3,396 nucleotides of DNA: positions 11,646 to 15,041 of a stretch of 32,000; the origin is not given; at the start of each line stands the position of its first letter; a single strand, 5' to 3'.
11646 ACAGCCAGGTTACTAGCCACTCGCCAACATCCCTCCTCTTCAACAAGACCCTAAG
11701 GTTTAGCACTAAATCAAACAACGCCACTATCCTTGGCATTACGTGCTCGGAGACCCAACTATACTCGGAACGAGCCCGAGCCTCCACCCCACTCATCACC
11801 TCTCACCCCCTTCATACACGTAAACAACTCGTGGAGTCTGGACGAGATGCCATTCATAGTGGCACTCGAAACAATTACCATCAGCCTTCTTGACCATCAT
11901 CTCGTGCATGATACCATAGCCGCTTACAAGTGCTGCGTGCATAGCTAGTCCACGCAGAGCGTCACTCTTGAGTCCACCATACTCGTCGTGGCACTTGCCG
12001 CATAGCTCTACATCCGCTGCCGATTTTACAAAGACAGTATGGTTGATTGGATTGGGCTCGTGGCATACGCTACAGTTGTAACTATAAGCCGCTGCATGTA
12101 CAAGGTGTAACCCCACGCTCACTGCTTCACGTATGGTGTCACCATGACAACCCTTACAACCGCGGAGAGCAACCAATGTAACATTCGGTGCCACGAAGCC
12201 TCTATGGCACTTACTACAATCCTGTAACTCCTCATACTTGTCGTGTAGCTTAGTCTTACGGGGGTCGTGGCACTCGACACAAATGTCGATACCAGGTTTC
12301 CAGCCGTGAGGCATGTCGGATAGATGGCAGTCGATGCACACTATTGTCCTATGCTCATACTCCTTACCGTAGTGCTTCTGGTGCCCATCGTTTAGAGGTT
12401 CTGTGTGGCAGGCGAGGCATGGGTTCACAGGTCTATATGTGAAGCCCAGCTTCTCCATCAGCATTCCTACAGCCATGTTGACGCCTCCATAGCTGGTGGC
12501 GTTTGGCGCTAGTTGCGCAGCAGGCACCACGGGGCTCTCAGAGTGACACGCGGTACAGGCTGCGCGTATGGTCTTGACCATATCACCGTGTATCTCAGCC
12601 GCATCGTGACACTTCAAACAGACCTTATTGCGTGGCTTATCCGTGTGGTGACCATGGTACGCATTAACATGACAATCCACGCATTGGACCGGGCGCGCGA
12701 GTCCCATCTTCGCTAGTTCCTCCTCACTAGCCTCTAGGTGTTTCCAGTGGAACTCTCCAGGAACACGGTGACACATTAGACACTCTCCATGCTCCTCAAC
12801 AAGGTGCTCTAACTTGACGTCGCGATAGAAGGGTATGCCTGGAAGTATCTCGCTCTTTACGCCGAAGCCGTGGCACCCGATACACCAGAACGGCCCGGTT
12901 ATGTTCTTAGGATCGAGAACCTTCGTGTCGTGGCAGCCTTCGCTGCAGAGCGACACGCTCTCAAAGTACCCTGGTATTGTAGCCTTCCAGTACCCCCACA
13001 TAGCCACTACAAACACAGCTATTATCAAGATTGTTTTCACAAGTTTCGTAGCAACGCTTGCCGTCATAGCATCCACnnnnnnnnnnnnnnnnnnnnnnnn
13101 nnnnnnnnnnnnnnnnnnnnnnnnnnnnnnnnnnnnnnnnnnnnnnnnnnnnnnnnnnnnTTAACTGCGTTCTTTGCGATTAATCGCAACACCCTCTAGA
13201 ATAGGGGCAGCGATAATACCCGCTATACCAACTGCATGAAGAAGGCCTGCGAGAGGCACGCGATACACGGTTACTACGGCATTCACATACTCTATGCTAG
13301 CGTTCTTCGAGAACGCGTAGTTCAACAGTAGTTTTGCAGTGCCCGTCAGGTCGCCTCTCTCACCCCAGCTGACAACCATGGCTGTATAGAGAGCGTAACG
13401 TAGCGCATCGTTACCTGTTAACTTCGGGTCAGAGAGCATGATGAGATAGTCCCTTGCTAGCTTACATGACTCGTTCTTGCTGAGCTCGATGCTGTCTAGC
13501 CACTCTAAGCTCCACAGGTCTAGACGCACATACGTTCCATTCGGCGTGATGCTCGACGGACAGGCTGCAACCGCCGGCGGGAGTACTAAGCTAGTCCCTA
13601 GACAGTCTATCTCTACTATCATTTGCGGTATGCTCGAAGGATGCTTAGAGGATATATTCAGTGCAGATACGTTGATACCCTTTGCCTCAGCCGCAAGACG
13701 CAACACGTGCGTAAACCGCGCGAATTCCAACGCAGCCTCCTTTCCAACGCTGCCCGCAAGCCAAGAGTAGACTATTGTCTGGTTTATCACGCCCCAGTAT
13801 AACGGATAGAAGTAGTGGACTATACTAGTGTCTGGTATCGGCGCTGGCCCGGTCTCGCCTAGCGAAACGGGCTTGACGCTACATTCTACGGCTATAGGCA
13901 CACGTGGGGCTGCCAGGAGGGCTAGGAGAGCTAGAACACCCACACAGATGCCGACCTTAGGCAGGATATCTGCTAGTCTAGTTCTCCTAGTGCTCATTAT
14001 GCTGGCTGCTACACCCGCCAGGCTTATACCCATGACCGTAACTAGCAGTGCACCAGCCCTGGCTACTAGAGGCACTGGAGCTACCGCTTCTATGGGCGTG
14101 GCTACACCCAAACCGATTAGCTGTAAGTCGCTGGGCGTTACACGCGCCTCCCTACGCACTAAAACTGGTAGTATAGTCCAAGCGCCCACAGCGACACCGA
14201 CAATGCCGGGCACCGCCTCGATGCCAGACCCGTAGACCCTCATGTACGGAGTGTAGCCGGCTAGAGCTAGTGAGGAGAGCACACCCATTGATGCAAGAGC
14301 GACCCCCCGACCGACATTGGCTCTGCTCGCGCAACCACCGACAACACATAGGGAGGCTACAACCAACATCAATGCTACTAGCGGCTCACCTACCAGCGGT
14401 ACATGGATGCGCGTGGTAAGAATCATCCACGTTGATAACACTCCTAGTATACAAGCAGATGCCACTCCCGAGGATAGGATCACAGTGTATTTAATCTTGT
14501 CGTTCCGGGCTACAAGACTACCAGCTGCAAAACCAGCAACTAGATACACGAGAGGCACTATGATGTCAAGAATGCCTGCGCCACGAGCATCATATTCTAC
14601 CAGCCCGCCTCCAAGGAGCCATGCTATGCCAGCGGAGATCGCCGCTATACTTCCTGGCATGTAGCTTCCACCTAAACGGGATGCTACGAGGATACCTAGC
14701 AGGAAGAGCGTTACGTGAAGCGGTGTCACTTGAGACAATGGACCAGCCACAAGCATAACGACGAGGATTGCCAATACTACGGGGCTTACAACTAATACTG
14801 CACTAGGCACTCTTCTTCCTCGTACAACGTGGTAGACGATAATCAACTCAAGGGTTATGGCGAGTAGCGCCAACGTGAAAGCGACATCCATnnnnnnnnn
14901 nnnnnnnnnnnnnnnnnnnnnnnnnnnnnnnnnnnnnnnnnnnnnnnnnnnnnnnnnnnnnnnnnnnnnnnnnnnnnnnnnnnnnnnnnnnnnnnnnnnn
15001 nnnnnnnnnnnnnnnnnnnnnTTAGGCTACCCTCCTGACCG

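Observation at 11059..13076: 14-haem-motif, N-terminally anchored cytochrome with one CxxxCH site, translationally coupled to a His-rich membrane protein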

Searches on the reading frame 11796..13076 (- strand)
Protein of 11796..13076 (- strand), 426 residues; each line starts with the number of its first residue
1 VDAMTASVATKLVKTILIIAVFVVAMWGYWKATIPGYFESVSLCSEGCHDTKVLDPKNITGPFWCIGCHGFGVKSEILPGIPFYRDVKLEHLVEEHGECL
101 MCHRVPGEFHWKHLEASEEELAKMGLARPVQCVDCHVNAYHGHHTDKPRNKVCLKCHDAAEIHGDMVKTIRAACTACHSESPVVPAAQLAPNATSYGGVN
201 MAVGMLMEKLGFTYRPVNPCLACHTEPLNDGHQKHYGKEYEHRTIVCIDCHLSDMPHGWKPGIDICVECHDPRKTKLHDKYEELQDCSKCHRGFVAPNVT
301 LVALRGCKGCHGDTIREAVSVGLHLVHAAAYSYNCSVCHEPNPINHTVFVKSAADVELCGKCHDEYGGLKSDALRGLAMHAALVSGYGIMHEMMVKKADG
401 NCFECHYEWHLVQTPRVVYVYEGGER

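Call 5: search_protein_families(library=pfam, proteins=[window:11796-13076:-], max_evalue=0.1)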
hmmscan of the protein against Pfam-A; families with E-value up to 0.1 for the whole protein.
window:11796-13076:- (426 aa): 3 families
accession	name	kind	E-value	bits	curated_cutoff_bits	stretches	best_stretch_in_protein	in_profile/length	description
PF14522.11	Cytochrome_C7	-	3e-11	43.4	24.8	3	324-406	5-66/67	Cytochrome c7 and related cytochrome c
PF14537.11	Cytochrom_c3_2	-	1e-09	39.1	25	2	285-364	7-79/79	Cytochrome c3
PF09699.15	Paired_CXXCH_1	-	2.3e-05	24.4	20.6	1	327-365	1-38/41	Doubled CXXCH motif (Paired_CXXCH_1)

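Call 6: search_protein_families(library=ncbifam, proteins=[window:11796-13076:-], max_evalue=0.1)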
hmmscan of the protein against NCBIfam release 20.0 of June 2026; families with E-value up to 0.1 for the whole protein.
window:11796-13076:- (426 aa): 4 families
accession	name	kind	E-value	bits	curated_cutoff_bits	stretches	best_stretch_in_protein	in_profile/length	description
NF045713.1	CxxCH_16_HmcA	equivalog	2.3e-10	39.7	400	2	78-293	58-272/541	sulfate respiration complex hexadecaheme cytochrome HmcA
NF000612.0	PRK00019.1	equivalog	0.023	14.3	70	1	330-370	11-49/72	50S ribosomal protein L31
TIGR03153.1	cytochr_NrfH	equivalog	0.024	14.7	134.2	1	209-253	18-61/138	cytochrome c nitrite reductase small subunit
TIGR01905.1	paired_CXXCH_1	subfamily_domain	0.045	13.7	25.2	1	327-365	1-38/41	doubled CXXCH domain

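Call 8: find_homologous_proteins(query=window:11796-13076:-)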
Query window:11796-13076:- (426 aa): 13 proteins with E <= 0.001 among 3841 candidates.
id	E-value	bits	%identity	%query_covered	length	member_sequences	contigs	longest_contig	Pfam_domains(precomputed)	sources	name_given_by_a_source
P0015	0.0e+0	1018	100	99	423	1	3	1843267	PF09699.16,PF14537.12,PF14522.12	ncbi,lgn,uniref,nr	ncbi:hypothetical protein Pyrfu_0786 [Pyrolobus fumarii 1A]|uniref:Uncharacterized protein n=1 Tax=P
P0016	1.2e-183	629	63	99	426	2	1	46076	PF14537.12,PF14522.12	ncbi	-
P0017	3.7e-177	608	59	97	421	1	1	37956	PF14537.12,PF14522.12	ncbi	-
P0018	2.0e-156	540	54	98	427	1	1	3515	PF09699.16,PF14537.12,PF14522.12,PF22113.2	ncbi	-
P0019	2.0e-148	513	54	98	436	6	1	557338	PF14537.12,PF14522.12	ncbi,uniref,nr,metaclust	ncbi:hypothetical protein Pdsh_01720 [Pyrodictium delaneyi]|uniref:Uncharacterized protein n=1 Tax=P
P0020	8.4e-143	495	53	96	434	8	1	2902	PF14522.12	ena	-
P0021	9.0e-117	409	45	96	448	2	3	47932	PF09699.16,PF14537.12,PF02085.22,PF14522.12,PF22113.2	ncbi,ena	-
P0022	6.6e-112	393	45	97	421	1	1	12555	PF09699.16,PF14522.12,PF22113.2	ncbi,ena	-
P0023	5.2e-101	357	43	93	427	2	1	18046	PF14537.12,PF14522.12,PF22113.2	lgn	-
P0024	2.9e-99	351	44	90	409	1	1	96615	PF09699.16,PF14537.12,PF14522.12,PF22113.2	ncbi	-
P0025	5.2e-79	284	35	93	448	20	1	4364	PF09699.16,PF14537.12,PF02085.22,PF14522.12,PF22113.2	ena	-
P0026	1.3e-77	280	34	92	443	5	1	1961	PF09699.16,PF14537.12,PF14522.12,PF22113.2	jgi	-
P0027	3.3e-77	278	36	93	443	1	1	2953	PF09699.16,PF14537.12,PF14522.12,PF22113.2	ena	-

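Call 27: search_solved_structures(query=A2, max_evalue=0.01)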
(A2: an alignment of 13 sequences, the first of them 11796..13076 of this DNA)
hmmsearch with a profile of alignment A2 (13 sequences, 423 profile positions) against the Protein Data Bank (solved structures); distinct sequences matched with E-value up to 0.01: 9.
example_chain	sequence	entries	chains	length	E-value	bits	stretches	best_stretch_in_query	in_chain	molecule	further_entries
2e84_A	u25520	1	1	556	2.3e-07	33.5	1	90-341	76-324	High-molecular-weight cytochrome c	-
28pb_A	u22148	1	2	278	2.8e-06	29.8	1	214-339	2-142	Cytochrome c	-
1h29_A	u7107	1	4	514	3.1e-06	29.7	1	76-363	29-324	HIGH-MOLECULAR-WEIGHT CYTOCHROME C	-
1gws_A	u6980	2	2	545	3.3e-06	29.6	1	76-362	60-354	HIGH-MOLECULAR-WEIGHT CYTOCHROME C | High-molecular-weight cytochrome c precursor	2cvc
6r2q_A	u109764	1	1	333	1.1e-05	27.9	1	214-365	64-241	Cystathionine beta-synthase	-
2j7a_C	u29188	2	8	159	9.6e-05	24.8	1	259-368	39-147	CYTOCHROME C QUINOL DEHYDROGENASE NRFH | NAPC/NIRT CYTOCHROME C FAMILY PROTEIN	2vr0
1z1n_X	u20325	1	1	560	0.0004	22.8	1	76-338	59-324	sixteen heme cytochrome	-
6btm_A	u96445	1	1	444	0.00049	22.5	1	224-405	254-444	Alternative Complex III subunit A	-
8wdu_C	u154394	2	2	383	0.0043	19.4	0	204-270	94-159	Photosynthetic reaction center cytochrome c subunit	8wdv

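Call 40: predict_structure(alignment_id=A2)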
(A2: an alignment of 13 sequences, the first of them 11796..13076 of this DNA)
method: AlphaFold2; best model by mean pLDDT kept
length: 426 residues; sequences in the alignment: 13
mean_pLDDT: 62.3   pTM: 0.47
mean pLDDT of the five models: 62.3, 55.1, 46.4, 45.2, 40.7
residues with pLDDT >= 90: 1; 70-90: 171; 50-70: 105; < 50: 149
segments of 3 or more residues with pLDDT < 50: 1-4, 33-84, 272-322, 364-369, 383-390, 403-426
pLDDT, mean of each block of 10 residues (from residue 1): 57 84 76 48 42 46 42 38 56 72 74 85 83 80 75 87 85 88 86 83 86 75 81 82 83 76 60 42 39 32 34 39 55 64 53 61 48 55 46 55 45 34 32
secondary structure, 60 per line:
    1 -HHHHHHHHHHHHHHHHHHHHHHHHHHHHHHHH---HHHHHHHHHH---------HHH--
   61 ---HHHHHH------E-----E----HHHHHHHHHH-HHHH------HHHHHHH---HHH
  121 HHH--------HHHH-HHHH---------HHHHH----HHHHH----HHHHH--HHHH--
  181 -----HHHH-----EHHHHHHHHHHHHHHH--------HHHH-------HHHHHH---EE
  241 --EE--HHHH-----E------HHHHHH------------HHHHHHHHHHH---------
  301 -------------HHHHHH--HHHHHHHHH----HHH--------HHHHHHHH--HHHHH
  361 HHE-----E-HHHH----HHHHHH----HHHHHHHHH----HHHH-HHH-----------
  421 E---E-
elements in order: H2-33 H37-46 H64-69 H87-96 H98-101 H108-114 H118-123 H132-135 H137-140 H150-154 H159-163 H168-172 H175-178 H186-189 H196-210 H219-222 H230-235 H247-250 H263-268 H281-291 H314-319 H322-330 H346-353 H356-362 H371-374 H379-384 H389-397 H402-405

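Call 44: fold_search(model_id=the predicted structure, library=pdb)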
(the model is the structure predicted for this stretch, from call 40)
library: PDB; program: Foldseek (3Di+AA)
matches with E <= 10: 0; with E <= 0.001: 0
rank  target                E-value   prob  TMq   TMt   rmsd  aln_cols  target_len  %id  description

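Call 73: find_encoding_contigs(protein=P0021, flank=6000, max_places=1)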
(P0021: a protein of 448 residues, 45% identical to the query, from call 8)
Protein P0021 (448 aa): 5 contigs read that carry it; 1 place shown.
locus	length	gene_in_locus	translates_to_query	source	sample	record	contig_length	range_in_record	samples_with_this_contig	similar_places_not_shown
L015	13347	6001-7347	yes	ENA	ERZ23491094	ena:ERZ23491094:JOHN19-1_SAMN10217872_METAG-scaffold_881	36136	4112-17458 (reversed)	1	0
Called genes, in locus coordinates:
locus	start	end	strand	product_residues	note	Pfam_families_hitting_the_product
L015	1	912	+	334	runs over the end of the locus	-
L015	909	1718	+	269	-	-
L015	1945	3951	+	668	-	PF13435:Cytochrome_C554 (faint), PF14522:Cytochrome_C7 (faint), PF13447:Multi-haem_cyto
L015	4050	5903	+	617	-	-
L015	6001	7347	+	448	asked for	PF02085:Cytochrom_CIII (faint), PF14522:Cytochrome_C7 (faint), PF14537:Cytochrom_c3_2 (faint), PF09699:Paired_CXXCH_1 (faint), PF22113:Mtrc-MtrF_II-IV_dom (weak)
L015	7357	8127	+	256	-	-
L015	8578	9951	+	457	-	PF00083:Sugar_tr, PF07690:MFS_1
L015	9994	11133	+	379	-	PF02926:THUMP, PF14419:SPOUT_MTase_2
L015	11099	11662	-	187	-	-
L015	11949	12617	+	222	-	PF00149:Metallophos, PF12850:Metallophos_2, PF14582:Metallophos_3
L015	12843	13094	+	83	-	-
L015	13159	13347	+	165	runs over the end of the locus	-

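Call 74: find_encoding_contigs(protein=P0023, flank=6000, max_places=1)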
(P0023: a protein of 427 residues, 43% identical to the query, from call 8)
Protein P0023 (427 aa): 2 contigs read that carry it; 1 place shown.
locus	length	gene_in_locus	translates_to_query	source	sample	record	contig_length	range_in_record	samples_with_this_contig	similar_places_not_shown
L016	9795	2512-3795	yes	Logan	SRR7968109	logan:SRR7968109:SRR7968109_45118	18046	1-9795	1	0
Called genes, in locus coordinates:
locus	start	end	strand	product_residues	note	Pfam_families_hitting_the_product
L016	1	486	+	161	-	?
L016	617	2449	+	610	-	-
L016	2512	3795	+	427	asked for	PF14522:Cytochrome_C7 (faint), PF14537:Cytochrom_c3_2 (faint), PF22113:Mtrc-MtrF_II-IV_dom (weak)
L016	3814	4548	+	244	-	-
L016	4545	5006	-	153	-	PF01850:PIN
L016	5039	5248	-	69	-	-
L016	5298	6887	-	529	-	-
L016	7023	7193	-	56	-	-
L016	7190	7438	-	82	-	-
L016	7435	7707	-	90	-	-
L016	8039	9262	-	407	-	PF01547:SBP_bac_1, PF13416:SBP_bac_8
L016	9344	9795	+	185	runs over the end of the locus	PF13578:Methyltransf_24 (weak)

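Call 75: find_encoding_contigs(protein=P0025, flank=6000, max_places=1)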
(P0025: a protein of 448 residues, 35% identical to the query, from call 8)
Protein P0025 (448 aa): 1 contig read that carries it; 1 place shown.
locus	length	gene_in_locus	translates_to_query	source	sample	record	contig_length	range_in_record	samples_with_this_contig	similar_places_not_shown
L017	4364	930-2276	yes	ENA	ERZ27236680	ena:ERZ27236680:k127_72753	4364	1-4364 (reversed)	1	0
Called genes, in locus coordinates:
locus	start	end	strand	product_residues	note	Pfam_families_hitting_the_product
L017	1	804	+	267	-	?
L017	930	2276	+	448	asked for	PF02085:Cytochrom_CIII (faint), PF09699:Paired_CXXCH_1 (faint), PF22113:Mtrc-MtrF_II-IV_dom (faint), PF14522:Cytochrome_C7 (weak), PF14537:Cytochrom_c3_2 (weak)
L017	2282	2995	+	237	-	-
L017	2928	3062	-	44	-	-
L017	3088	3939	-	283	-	PF05681:Fumerase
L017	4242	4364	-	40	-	?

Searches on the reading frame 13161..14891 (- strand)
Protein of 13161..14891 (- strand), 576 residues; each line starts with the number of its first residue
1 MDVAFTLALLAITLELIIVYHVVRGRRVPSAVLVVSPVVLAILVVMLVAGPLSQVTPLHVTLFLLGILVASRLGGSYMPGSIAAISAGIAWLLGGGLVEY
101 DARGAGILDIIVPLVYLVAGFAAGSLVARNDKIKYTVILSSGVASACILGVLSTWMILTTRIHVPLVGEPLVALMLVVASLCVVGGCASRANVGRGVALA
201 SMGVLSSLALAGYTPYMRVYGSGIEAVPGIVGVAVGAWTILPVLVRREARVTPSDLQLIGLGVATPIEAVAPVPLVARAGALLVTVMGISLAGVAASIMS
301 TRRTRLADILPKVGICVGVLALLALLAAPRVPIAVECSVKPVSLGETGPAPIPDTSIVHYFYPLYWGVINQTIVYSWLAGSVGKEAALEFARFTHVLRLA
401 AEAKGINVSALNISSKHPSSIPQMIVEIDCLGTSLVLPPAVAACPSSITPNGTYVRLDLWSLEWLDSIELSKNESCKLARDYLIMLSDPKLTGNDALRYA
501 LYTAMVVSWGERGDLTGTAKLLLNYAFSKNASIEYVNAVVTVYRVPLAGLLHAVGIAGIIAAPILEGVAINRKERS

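Call 5: search_protein_families(library=pfam, proteins=[window:13161-14891:-], max_evalue=0.1)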
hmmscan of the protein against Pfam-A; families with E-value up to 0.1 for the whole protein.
window:13161-14891:- (576 aa): 0 families

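Call 6: search_protein_families(library=ncbifam, proteins=[window:13161-14891:-], max_evalue=0.1)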
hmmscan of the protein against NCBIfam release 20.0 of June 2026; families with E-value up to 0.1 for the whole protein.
window:13161-14891:- (576 aa): 0 families

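Call 30: find_homologous_proteins(query=window:13161-14891:-)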
Query window:13161-14891:- (576 aa): 1 proteins with E <= 0.001 among 8000 candidates.
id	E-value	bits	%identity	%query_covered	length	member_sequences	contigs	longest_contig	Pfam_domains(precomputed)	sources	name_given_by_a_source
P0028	0.0e+0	1206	100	100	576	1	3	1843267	-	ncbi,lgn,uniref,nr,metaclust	ncbi:hypothetical protein Pyrfu_0787 [Pyrolobus fumarii 1A]|uniref:Uncharacterized protein n=1 Tax=P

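Call 60: search_solved_structures(query=A3, max_evalue=1)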
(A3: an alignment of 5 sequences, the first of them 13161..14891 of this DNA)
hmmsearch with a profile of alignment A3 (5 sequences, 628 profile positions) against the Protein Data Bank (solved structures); distinct sequences matched with E-value up to 1: 1.
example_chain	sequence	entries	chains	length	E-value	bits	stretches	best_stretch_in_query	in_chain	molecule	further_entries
3uwl_A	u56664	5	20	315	0.4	12.7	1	417-488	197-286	Thymidylate synthase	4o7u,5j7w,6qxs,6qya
